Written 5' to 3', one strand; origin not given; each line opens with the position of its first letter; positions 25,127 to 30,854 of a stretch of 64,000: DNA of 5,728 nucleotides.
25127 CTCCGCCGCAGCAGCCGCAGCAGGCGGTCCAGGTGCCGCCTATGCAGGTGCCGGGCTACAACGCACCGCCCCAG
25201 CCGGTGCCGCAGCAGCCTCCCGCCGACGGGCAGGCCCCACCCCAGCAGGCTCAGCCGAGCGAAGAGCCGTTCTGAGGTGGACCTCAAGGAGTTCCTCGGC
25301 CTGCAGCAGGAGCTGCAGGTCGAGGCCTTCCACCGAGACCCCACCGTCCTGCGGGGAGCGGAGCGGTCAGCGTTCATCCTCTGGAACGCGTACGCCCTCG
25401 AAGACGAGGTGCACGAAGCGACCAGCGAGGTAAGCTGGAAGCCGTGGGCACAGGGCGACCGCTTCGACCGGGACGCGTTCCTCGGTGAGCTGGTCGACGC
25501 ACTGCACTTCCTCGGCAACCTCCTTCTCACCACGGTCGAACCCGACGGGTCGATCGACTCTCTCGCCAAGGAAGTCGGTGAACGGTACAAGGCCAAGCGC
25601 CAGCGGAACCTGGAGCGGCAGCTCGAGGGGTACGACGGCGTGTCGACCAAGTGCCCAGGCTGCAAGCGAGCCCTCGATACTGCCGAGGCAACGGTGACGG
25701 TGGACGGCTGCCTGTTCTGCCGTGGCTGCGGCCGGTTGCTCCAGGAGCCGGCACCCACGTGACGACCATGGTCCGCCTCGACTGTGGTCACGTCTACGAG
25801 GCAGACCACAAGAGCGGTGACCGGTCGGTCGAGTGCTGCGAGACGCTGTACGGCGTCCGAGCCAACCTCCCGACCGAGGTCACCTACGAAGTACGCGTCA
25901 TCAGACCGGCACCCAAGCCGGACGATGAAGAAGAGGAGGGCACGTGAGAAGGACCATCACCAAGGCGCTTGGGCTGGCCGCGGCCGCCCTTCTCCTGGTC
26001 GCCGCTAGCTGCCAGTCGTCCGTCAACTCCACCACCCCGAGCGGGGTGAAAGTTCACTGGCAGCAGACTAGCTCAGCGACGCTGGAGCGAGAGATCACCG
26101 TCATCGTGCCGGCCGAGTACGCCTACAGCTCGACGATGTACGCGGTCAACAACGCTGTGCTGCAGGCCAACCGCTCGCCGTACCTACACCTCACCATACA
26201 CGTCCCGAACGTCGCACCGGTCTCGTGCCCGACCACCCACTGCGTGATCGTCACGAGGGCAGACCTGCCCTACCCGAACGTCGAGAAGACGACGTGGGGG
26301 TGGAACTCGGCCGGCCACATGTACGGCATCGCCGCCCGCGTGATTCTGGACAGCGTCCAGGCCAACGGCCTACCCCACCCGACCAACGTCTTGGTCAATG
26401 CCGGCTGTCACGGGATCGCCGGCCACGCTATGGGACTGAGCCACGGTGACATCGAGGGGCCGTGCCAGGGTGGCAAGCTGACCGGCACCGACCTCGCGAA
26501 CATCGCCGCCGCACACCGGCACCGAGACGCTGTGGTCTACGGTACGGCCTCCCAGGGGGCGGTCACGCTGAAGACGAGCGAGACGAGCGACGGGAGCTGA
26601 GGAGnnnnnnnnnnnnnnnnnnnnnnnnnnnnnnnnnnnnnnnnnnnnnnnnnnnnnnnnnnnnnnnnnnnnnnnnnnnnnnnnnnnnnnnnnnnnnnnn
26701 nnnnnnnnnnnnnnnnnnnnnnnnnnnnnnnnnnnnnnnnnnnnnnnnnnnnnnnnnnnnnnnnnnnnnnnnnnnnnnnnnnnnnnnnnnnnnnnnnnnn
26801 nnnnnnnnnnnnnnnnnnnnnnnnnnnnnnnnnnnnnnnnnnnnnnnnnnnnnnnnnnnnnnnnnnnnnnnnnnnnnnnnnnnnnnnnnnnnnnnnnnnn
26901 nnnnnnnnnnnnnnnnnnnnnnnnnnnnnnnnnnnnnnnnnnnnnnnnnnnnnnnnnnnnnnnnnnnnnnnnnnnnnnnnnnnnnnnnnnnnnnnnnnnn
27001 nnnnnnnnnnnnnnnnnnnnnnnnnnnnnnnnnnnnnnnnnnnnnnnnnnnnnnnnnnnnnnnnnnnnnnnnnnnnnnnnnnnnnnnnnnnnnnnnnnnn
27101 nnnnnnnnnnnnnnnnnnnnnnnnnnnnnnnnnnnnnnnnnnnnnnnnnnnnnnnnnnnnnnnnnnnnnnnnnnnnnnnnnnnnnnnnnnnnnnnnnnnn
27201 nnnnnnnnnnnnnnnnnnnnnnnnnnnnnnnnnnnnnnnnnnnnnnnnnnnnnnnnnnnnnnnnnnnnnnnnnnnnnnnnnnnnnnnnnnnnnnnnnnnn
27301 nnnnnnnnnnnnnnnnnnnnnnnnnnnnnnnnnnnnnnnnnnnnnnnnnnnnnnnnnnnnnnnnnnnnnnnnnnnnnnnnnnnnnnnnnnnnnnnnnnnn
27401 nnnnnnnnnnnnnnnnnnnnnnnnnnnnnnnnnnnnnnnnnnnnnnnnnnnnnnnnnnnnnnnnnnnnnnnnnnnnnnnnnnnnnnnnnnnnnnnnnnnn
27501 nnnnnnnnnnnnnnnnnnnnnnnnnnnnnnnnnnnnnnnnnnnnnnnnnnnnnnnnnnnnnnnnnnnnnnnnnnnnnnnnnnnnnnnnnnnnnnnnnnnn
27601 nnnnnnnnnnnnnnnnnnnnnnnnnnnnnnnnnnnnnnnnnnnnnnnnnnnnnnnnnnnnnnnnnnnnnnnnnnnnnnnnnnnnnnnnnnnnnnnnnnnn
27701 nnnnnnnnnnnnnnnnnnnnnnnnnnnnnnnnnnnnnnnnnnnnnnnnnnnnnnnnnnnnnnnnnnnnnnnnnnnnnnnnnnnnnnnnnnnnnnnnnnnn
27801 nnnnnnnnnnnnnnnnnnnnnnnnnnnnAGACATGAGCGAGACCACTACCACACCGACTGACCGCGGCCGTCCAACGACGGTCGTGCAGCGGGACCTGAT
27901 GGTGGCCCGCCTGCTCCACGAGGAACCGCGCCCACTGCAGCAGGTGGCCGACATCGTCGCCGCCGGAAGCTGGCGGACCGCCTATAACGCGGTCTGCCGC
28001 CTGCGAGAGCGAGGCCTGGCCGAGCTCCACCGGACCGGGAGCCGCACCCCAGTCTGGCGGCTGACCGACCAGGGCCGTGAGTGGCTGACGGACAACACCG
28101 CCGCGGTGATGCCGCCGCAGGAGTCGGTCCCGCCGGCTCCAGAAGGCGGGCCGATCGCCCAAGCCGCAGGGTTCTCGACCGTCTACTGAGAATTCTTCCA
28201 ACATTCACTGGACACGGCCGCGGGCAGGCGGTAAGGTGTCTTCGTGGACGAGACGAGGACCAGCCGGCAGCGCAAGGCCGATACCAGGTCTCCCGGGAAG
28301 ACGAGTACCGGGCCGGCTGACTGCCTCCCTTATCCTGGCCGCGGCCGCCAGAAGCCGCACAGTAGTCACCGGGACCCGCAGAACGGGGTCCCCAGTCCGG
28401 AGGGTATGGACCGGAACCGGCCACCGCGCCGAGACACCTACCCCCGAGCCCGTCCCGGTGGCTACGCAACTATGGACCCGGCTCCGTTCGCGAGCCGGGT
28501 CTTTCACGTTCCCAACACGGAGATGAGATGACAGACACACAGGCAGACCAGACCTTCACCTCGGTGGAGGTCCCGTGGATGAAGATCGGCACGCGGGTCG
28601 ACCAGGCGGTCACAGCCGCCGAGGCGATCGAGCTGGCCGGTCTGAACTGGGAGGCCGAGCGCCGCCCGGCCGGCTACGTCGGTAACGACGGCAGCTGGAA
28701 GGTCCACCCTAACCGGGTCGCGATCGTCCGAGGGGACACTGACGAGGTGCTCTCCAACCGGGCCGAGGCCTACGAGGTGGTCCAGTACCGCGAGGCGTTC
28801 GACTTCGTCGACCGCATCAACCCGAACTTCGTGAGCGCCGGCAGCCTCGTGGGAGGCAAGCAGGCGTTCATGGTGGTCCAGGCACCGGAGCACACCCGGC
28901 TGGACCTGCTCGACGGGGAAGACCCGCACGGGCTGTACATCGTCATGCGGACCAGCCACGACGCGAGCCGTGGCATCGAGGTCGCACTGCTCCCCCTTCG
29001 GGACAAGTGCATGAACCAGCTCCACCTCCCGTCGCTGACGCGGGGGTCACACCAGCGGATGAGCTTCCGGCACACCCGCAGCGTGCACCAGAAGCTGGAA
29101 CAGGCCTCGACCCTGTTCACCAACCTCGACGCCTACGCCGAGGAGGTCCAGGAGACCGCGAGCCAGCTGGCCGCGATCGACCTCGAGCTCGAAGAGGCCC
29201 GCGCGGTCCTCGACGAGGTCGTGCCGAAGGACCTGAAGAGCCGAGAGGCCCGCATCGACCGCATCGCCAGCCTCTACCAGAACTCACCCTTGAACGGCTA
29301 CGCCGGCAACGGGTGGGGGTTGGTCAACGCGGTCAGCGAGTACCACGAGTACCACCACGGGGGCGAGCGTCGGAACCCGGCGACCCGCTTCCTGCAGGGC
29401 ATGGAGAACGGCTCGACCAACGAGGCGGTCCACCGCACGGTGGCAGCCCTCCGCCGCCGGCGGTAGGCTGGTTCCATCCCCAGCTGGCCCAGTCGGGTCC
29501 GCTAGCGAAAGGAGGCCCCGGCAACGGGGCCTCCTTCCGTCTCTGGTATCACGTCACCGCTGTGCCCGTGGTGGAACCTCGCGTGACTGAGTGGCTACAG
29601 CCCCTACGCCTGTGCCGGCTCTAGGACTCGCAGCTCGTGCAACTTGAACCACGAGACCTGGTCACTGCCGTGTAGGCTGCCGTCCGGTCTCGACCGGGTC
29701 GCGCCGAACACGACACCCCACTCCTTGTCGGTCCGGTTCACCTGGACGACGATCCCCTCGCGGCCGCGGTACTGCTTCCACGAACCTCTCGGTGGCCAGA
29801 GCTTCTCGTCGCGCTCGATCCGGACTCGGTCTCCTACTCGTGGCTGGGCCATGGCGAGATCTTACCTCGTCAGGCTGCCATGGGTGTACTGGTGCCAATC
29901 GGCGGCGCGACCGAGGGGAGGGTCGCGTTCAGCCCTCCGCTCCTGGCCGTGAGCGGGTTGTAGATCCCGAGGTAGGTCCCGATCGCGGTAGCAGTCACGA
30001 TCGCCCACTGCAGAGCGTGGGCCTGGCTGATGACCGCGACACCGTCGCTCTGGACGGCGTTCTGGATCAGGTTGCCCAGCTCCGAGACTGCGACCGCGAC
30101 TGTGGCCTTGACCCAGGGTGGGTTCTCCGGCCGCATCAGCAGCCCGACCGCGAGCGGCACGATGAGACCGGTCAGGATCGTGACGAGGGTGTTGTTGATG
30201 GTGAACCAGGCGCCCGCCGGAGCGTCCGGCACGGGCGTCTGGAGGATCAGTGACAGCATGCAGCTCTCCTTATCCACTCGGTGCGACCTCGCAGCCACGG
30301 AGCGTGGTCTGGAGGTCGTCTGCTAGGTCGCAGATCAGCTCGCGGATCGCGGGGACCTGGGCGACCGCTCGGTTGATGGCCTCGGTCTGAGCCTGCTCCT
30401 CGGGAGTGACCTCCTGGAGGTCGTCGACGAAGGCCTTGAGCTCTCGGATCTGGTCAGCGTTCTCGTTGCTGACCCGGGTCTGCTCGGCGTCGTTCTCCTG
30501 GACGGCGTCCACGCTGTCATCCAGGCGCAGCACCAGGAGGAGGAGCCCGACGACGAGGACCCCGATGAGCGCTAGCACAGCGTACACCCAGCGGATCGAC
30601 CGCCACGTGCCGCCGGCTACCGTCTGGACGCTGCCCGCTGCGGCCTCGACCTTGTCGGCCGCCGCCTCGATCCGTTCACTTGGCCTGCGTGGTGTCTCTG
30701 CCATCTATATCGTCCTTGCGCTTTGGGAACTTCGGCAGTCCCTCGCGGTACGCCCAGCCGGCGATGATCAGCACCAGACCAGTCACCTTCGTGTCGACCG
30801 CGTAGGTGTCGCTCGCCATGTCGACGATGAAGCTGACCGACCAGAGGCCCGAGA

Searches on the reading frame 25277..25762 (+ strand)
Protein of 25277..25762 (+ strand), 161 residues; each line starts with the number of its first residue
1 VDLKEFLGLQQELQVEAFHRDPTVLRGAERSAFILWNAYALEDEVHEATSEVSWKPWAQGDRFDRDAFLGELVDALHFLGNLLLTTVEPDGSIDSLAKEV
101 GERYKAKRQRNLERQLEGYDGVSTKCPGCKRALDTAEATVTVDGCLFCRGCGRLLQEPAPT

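Call 9: search_protein_families(library=pfam, proteins=[window:25277-25762:+], max_evalue=0.01)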
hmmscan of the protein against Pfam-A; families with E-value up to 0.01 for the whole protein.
window:25277-25762:+ (161 aa): 1 family
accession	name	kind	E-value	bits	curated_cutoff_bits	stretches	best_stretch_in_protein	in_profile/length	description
PF08761.16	dUTPase_2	-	2.9e-08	34.6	22.9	1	36-84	31-80/162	dUTPase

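Call 10: search_protein_families(library=phrogs, proteins=[window:25277-25762:+], max_evalue=0.001)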
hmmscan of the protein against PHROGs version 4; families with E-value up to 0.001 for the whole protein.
window:25277-25762:+ (161 aa): 3 families
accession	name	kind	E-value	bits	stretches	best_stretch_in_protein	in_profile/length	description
phrog_18650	-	DNA, RNA and nucleotide metabolism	1.9e-32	114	1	2-136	5-141/195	dUTPase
phrog_173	-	DNA, RNA and nucleotide metabolism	5.8e-14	53.4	1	1-88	30-114/196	nucleoside triphosphate pyrophosphohydrolase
phrog_12184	-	other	0.00096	20.5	0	39-119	79-153/153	nucleotide pyrophosphohydrolase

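Call 101: search_dna_similar(query=window:25277-25762:+, collection=phages, mode=protein, max_rows=40, max_evalue=0.0001, rows=spread)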
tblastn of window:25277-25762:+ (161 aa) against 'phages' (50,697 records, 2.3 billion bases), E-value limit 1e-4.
Records with a match: 88; places in all: 88; records where one place covers at least 80% of the query: 56.
Best place of each record, by identity: <60% 88.
By first word of the organism name: Microbacterium 65; Gordonia 17; Streptomyces 4; Curtobacterium 1; Actinomycetia 1.
By host as written in the record: Microbacterium foliorum NRRL B-24224 31; Microbacterium foliorum NRRL B-24224 SEA 24; Gordonia terrae 3612 10; Microbacterium foliorum NRRL B-24224-SEA 5; Gordonia rubripertincta NRRL B-16540 3; Microbacterium foliorum 2; Microbacterium testaceum NRRL B-24232 2; Gordonia malaquae A448 2; and 7 more.
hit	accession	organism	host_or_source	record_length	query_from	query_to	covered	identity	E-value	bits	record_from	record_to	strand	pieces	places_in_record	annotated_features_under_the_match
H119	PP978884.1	Microbacterium phage Gack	Microbacterium foliorum NRRL B-24224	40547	3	153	94%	45.8%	7e-32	125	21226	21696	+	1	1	28: deoxyuridine triphosphatase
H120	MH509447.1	Microbacterium phage Eden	Microbacterium foliorum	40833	3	153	94%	45.1%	2e-31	124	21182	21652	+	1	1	28: deoxyuridine triphosphatase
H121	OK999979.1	Microbacterium phage Franklin22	Microbacterium testaceum NRRL B-24232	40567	3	134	82%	49.6%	4e-31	122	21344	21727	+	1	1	29: deoxyuridine triphosphatase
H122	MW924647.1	Microbacterium phage Stoor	Microbacterium foliorum NRRL B-24224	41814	3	161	99%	40.7%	5e-24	102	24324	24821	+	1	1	33: deoxyuridine triphosphatase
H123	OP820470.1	Gordonia phage Mareelih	Gordonia terrae CAG3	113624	5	142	86%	45.0%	6e-27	110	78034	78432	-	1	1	122: deoxyuridine triphosphatase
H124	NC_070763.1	Gordonia phage Forza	Gordonia terrae 3612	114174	5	142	86%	45.0%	6e-27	110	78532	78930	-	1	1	124: nucleoside triphosphate pyrophosphohydrolase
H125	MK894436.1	Gordonia phage Boopy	Gordonia terrae 3612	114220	5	142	86%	45.0%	6e-27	110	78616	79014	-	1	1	124: MazG-like nucleotide pyrophosphohydrolase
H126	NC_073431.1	Microbacterium phage AvGardian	Microbacterium foliorum NRRL B-24224 SEA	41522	3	134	82%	46.7%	1e-24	104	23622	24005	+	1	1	34: deoxyuridine triphosphatase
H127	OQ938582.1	Microbacterium phage BAjuniper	Microbacterium foliorum NRRL B-24224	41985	3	134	82%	46.6%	3e-25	105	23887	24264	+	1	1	30: deoxyuridine triphosphatase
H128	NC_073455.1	Microbacterium phage AnnaLie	Microbacterium foliorum NRRL B-24224 SEA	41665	3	139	85%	44.4%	4e-24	102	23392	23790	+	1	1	33: deoxyuridine triphosphatase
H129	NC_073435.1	Microbacterium phage Stromboli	Microbacterium foliorum NRRL B-24224 SEA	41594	3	134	82%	46.0%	1e-23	101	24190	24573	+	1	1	33: deoxyuridine triphosphatase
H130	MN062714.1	Microbacterium Phage DirtyBubble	Microbacterium foliorum NRRL B-24224 SEA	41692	3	134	82%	46.0%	1e-23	101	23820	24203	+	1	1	32: deoxyuridine triphosphatase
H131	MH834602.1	Microbacterium phage Brahms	Microbacterium foliorum NRRL B-24224 SEA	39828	3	134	82%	45.2%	4e-28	114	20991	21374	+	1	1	28: deoxyuridine triphosphatase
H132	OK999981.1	Microbacterium phage Skylord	Microbacterium foliorum NRRL B-24224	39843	3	134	82%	45.2%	4e-28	114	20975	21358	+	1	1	28: deoxyuridine triphosphatase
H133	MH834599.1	Microbacterium phage Bernstein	Microbacterium foliorum NRRL B-24224 SEA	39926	3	134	82%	45.2%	4e-28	114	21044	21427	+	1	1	28: deoxyuridine triphosphatase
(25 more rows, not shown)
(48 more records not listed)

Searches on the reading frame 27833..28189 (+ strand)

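Call 9: search_protein_families(library=pfam, proteins=[window:27833-28189:+], max_evalue=0.01)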
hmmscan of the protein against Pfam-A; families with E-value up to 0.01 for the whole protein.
window:27833-28189:+ (118 aa): 1 family
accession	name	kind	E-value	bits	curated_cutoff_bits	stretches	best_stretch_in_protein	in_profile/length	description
PF13551.12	HTH_29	-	0.0047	17.4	28.1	1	27-80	6-61/64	Winged helix-turn helix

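Call 10: search_protein_families(library=phrogs, proteins=[window:27833-28189:+], max_evalue=0.001)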
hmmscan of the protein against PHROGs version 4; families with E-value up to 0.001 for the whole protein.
window:27833-28189:+ (118 aa): 1 family
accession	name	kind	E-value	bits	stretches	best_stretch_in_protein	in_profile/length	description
phrog_4278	-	unknown function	2.4e-05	25.1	1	9-94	23-113/127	-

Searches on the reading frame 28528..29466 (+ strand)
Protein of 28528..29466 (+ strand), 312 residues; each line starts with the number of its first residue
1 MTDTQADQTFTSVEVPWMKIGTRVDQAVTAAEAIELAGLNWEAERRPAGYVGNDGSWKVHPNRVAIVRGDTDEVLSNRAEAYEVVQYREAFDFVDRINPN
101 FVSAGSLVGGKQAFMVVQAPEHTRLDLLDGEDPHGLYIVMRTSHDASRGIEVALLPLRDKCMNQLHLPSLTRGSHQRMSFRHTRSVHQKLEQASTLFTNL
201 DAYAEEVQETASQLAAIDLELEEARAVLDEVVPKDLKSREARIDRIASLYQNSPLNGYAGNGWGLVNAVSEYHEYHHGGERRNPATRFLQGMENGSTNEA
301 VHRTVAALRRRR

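Call 9: search_protein_families(library=pfam, proteins=[window:28528-29466:+], max_evalue=0.01)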
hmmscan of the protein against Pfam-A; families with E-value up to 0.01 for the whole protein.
window:28528-29466:+ (312 aa): 3 families
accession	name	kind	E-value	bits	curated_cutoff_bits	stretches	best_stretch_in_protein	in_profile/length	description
PF06067.16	DUF932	-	3.1e-30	106.1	23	1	75-284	2-215/227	Domain of unknown function (DUF932)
PF19556.4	PRTRC_E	-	0.0033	17.6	26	1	147-216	27-99/175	PRTRC system protein E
PF19111.5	DUF5798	-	0.0075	16.9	27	0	191-232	22-63/89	Family of unknown function (DUF5798)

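Call 10: search_protein_families(library=phrogs, proteins=[window:28528-29466:+], max_evalue=0.001)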
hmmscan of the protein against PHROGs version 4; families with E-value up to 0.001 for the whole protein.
window:28528-29466:+ (312 aa): 1 family
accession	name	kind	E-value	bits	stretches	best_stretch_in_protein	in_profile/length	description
phrog_1221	-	unknown function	3.1e-47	162.4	1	8-292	27-329/355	-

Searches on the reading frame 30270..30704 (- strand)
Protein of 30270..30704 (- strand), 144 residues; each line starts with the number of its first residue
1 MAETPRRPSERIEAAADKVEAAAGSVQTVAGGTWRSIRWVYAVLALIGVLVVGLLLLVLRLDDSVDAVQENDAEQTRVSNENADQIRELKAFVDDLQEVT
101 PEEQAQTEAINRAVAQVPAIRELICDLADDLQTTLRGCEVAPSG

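Call 52: search_protein_families(library=pfam, proteins=[window:30270-30704:-], max_evalue=0.01)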
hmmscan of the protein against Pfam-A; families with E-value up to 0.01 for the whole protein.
window:30270-30704:- (144 aa): 3 families
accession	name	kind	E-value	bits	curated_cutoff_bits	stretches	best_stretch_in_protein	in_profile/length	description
PF08614.16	ATG16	-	0.0058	17.3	33.7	1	61-117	79-135/200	Autophagy protein 16 (ATG16)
PF14479.11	HeLo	-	0.0074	16.6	23.2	0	84-123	161-202/205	Prion-inhibition and propagation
PF20077.4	CcmD_alt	-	0.0076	16.7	23.5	0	32-65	24-57/61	CcmD family protein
